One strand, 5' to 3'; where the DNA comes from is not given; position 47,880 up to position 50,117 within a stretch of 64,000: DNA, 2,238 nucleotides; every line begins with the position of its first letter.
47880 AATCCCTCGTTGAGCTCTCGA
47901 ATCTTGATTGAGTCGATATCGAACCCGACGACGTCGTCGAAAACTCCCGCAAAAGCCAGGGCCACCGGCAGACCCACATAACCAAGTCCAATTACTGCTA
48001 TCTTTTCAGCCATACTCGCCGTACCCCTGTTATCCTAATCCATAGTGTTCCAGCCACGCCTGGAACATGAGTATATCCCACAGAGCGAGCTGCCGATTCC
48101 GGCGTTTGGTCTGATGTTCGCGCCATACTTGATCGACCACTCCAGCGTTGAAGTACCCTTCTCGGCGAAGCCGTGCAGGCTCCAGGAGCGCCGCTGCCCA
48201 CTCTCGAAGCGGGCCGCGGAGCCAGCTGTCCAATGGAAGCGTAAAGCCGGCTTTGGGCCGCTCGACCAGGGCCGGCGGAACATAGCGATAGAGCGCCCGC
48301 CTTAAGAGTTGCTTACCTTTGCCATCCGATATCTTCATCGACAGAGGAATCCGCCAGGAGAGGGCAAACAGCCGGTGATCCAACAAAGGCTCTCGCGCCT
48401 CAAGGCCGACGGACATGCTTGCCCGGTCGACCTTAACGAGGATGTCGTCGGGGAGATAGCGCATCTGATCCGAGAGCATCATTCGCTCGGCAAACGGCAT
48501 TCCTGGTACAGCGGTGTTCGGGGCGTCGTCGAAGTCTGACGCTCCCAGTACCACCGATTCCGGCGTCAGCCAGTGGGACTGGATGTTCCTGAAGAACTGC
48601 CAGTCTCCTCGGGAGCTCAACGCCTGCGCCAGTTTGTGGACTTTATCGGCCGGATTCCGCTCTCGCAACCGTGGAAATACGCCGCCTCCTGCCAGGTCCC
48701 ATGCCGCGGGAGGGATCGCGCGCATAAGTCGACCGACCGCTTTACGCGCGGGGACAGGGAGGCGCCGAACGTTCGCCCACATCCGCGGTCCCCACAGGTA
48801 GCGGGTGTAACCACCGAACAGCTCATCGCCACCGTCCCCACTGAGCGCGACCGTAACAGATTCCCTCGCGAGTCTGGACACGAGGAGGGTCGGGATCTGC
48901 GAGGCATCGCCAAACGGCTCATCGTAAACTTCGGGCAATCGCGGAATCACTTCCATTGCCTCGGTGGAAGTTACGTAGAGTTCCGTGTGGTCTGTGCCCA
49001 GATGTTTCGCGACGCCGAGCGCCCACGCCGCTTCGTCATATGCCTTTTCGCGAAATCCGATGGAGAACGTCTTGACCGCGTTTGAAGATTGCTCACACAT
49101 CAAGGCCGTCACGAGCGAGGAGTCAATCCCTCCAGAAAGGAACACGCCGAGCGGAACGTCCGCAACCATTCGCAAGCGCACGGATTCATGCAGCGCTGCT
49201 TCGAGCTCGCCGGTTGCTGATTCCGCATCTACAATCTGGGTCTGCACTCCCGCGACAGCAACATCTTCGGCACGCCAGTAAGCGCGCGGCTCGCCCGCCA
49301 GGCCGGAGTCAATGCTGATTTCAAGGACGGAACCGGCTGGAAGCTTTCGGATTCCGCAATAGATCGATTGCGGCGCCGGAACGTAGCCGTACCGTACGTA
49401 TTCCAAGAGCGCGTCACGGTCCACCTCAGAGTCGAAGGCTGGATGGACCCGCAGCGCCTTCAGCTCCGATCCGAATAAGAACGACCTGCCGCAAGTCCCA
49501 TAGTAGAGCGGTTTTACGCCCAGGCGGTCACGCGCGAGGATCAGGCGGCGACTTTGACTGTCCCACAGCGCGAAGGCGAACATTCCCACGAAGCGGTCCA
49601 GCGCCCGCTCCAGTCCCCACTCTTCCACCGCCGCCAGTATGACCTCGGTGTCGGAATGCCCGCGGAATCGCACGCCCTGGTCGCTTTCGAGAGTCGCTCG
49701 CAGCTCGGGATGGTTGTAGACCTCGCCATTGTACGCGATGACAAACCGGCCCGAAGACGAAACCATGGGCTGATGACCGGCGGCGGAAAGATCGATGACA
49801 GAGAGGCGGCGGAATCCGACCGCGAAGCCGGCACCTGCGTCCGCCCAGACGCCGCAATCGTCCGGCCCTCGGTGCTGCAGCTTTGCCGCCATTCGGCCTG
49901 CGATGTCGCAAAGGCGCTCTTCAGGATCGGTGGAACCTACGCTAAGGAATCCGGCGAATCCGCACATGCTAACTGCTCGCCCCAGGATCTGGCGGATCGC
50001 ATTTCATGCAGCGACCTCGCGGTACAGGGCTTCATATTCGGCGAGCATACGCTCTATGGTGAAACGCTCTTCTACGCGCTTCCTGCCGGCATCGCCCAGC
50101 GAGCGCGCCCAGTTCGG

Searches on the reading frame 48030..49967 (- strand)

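Call 64: search_protein_families(library=ncbifam, proteins=[window:48030-49967:-], max_evalue=0.00001)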
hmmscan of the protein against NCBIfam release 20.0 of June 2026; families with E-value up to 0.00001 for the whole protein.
window:48030-49967:- (645 aa): 9 families
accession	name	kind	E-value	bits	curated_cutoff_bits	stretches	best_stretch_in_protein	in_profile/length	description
TIGR03108.1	eps_aminotran_1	hypoth_equivalog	1.7e-171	572.1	816.9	1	1-640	1-626/628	XrtA/PEP-CTERM system amidotransferase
TIGR01536.1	asn_synth_AEB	equivalog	4.6e-144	481.2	267.1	1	2-575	1-517/517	asparagine synthase (glutamine-hydrolyzing)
TIGR03104.1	trio_amidotrans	equivalog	3e-120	402.2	570.1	2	1-396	1-386/589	N-acetylglutaminylglutamine amidotransferase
NF006949.0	PRK09431.1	equivalog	9e-84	281.9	499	3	1-173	1-166/554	asparagine synthase B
NF033535.1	lass_lactam_cya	exception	3.8e-66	224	525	2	23-384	20-376/668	lasso peptide isopeptide bond-forming cyclase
NF033561.1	macrolact_Ik_Al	subfamily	1e-17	64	300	1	132-571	83-488/561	albusnodin/ikarugamycin family macrolactam cyclase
TIGR01134.1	purF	equivalog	4.1e-12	46.2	350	1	63-187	82-214/432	amidophosphoribosyltransferase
NF001484.0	PRK00331.1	subfamily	3.4e-08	32.3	381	1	67-173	87-199/601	isomerizing glutamine--fructose-6-phosphate transaminase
TIGR01135.1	glmS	equivalog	3.9e-07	29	418.05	1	66-172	85-197/607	glutamine--fructose-6-phosphate transaminase (isomerizing)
